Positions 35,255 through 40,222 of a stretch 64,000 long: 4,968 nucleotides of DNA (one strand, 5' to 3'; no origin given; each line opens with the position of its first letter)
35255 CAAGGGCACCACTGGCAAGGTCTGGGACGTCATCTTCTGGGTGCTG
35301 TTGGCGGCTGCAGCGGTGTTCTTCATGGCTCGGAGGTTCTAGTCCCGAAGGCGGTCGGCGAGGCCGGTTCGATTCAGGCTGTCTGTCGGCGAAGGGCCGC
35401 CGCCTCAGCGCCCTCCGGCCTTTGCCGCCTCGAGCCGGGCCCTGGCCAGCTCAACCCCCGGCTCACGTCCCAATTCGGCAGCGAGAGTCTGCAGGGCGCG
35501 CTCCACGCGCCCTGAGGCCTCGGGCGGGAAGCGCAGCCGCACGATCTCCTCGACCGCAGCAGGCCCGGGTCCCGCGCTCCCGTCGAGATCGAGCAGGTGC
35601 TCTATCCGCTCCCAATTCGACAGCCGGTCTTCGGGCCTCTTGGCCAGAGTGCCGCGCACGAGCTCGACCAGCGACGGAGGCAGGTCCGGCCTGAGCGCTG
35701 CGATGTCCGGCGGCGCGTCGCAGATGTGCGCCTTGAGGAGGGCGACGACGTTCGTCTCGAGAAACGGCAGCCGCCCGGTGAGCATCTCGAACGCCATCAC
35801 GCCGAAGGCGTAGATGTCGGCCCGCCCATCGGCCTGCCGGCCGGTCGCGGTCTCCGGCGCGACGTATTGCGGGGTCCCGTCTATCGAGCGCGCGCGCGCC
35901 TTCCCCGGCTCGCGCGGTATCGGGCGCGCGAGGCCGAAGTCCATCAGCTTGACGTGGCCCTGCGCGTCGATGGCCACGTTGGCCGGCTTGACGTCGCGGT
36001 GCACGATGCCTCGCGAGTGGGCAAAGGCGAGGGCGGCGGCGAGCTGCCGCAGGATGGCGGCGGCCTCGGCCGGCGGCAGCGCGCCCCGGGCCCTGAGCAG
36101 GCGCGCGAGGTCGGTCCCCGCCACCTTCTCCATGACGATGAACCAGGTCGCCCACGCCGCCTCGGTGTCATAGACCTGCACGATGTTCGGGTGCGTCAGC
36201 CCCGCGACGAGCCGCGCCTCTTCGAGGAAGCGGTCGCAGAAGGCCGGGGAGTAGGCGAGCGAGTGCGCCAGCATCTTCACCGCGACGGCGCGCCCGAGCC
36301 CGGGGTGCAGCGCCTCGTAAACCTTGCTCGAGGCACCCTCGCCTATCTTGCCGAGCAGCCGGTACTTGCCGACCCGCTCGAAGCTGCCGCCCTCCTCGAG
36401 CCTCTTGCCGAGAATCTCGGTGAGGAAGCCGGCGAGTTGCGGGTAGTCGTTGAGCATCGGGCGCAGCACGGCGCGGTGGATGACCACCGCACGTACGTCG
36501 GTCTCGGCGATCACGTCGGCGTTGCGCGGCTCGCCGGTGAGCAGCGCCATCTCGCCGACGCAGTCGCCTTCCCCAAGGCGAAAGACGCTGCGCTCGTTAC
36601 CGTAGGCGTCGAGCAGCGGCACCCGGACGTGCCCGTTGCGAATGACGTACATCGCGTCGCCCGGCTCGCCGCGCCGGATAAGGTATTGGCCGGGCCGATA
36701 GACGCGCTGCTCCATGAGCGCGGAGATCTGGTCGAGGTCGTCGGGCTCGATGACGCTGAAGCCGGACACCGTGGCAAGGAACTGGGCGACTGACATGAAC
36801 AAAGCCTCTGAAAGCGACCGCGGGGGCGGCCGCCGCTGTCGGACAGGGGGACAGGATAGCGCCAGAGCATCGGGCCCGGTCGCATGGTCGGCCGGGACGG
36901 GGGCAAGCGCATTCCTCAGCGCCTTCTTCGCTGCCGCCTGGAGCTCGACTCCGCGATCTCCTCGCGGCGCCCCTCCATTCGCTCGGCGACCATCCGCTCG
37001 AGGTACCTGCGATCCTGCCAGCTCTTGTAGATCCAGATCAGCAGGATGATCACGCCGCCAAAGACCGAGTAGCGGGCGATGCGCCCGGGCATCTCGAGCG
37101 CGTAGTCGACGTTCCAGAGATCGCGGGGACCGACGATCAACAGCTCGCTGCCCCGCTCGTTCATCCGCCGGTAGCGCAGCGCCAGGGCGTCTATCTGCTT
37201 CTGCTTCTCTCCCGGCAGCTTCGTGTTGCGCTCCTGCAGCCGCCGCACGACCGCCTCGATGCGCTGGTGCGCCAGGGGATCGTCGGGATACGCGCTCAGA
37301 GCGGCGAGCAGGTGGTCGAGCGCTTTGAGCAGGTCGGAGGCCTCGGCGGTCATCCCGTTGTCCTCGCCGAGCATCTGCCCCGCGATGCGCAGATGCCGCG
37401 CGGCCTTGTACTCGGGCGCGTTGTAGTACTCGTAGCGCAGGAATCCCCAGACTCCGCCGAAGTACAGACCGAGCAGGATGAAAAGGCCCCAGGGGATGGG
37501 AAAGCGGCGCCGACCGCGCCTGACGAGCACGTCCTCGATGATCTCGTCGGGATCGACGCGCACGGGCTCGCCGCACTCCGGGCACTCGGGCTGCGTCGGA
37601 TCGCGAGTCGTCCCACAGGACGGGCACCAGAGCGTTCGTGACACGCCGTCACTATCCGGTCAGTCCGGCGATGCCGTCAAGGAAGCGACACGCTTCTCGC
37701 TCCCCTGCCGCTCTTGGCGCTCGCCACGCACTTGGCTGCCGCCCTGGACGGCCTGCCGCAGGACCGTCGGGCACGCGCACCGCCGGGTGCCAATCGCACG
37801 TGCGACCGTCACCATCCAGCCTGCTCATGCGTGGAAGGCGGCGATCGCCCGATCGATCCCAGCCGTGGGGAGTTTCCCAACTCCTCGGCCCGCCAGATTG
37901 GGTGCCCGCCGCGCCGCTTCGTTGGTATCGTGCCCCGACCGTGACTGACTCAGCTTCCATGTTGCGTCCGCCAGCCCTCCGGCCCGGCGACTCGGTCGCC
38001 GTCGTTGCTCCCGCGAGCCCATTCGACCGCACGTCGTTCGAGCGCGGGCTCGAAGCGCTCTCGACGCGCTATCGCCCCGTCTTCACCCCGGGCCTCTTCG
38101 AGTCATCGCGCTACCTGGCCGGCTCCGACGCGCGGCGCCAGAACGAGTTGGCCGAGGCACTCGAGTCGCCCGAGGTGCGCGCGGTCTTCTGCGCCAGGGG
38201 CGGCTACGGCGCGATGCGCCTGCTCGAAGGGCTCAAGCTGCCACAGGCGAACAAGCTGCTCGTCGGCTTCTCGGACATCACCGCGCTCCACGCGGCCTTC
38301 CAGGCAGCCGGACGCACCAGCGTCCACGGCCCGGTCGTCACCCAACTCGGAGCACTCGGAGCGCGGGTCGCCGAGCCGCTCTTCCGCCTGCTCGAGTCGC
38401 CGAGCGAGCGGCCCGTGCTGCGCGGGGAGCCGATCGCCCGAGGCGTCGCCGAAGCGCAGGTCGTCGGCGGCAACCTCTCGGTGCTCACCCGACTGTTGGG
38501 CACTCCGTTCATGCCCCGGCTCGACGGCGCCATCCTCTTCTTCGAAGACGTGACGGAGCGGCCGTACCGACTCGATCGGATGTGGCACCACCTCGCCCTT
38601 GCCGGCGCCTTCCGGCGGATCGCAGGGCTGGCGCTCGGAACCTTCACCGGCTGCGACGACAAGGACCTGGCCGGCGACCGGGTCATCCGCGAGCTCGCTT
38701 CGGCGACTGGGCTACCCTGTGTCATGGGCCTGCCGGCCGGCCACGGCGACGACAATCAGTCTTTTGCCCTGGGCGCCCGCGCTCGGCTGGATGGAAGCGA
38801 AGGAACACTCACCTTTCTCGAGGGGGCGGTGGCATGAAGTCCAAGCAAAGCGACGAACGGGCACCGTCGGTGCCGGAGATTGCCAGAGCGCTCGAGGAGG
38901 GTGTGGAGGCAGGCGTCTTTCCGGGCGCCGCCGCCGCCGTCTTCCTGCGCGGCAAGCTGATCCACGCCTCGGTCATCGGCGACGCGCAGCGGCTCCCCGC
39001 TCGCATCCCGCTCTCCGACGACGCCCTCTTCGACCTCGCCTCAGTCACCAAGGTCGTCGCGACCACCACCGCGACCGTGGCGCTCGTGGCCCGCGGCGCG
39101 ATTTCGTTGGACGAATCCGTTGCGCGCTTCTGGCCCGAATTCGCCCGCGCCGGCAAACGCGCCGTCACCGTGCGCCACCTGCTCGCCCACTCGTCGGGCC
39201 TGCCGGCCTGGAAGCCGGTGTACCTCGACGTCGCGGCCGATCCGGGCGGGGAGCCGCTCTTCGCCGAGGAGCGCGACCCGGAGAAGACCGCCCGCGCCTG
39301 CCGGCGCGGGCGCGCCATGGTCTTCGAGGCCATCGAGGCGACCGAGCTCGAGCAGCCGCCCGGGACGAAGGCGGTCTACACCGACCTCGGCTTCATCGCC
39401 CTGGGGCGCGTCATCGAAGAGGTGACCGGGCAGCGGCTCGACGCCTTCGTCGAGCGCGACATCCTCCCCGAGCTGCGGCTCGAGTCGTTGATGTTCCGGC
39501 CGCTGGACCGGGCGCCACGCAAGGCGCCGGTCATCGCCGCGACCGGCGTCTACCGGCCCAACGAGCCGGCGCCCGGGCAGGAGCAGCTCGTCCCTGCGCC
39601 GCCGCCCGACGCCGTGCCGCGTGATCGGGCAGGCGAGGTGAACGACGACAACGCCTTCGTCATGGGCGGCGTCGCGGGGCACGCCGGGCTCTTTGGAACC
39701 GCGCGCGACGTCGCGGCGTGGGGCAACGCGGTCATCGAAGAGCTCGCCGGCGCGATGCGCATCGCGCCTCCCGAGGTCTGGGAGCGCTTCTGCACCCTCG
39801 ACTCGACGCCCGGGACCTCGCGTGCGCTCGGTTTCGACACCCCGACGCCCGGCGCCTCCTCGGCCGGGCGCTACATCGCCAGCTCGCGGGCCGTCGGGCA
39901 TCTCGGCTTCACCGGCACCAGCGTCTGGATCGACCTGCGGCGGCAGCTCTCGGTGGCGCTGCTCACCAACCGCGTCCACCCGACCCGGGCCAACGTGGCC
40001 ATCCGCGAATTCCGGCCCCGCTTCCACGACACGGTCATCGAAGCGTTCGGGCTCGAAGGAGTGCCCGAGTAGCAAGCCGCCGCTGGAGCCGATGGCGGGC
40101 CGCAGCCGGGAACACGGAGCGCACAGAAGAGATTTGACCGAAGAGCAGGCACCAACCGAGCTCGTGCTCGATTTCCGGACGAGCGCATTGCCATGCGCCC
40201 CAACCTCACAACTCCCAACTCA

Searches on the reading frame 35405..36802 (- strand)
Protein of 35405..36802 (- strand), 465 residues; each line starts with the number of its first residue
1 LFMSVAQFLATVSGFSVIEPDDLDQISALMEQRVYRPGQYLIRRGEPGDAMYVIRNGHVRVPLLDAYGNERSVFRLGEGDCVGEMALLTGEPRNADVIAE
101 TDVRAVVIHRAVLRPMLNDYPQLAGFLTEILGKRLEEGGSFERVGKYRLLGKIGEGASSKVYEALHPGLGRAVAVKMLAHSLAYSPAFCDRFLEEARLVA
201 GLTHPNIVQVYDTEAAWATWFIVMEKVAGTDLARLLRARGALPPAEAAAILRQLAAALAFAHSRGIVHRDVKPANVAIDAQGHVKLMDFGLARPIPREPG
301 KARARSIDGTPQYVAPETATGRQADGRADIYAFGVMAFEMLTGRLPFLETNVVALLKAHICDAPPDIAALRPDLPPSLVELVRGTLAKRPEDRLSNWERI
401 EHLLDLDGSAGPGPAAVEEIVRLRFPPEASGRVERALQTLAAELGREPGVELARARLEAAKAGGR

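Call 41: search_protein_families(library=pfam, proteins=[window:35405-36802:-], max_evalue=0.001)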
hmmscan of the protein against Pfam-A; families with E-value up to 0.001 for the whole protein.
window:35405-36802:- (465 aa): 6 families
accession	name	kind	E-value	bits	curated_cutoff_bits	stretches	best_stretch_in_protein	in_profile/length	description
PF00069.31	Pkinase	-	4.1e-54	184.2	31.7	1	147-402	1-260/263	Protein kinase domain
PF07714.23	PK_Tyr_Ser-Thr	-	1.4e-34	120.1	23.1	1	150-395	4-250/258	Protein tyrosine and serine/threonine kinase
PF00027.35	cNMP_binding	-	3.7e-23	81.8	27.5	1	33-119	2-88/89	Cyclic nucleotide-binding domain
PF01636.29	APH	-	4.6e-09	36.8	23.2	1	153-263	5-109/239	Phosphotransferase enzyme family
PF06293.20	Kdo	-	7.6e-06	25.9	21.3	1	219-305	91-181/207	Lipopolysaccharide kinase (Kdo/WaaP) family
PF03109.22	ABC1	-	3e-05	23.7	22.9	1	219-298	142-220/244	ABC1 atypical kinase-like domain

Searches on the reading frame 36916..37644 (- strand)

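Call 41: search_protein_families(library=pfam, proteins=[window:36916-37644:-], max_evalue=0.001)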
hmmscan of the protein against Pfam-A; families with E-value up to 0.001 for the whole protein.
window:36916-37644:- (242 aa): 1 family
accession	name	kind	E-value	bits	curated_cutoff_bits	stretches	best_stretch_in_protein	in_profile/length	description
PF14316.11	DUF4381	-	0.00017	22.3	27.2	0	49-149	16-114/145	Domain of unknown function (DUF4381)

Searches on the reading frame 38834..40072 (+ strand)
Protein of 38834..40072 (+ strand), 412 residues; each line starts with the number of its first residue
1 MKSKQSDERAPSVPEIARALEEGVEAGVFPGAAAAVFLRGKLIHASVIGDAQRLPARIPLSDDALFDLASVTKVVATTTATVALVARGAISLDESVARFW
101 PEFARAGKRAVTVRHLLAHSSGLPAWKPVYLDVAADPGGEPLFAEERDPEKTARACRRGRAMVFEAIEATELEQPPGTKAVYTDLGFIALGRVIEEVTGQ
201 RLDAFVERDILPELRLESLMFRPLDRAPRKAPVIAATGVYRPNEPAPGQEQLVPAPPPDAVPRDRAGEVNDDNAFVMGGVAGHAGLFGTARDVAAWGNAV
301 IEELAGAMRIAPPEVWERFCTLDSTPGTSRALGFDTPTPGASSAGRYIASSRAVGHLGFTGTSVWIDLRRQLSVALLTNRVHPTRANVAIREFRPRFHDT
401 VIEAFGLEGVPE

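Call 41: search_protein_families(library=pfam, proteins=[window:38834-40072:+], max_evalue=0.001)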
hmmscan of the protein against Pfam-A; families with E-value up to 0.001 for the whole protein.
window:38834-40072:+ (412 aa): 1 family
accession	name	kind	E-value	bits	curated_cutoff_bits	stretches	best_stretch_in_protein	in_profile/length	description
PF00144.29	Beta-lactamase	-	3.3e-59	201.1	27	1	17-387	2-317/329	Beta-lactamase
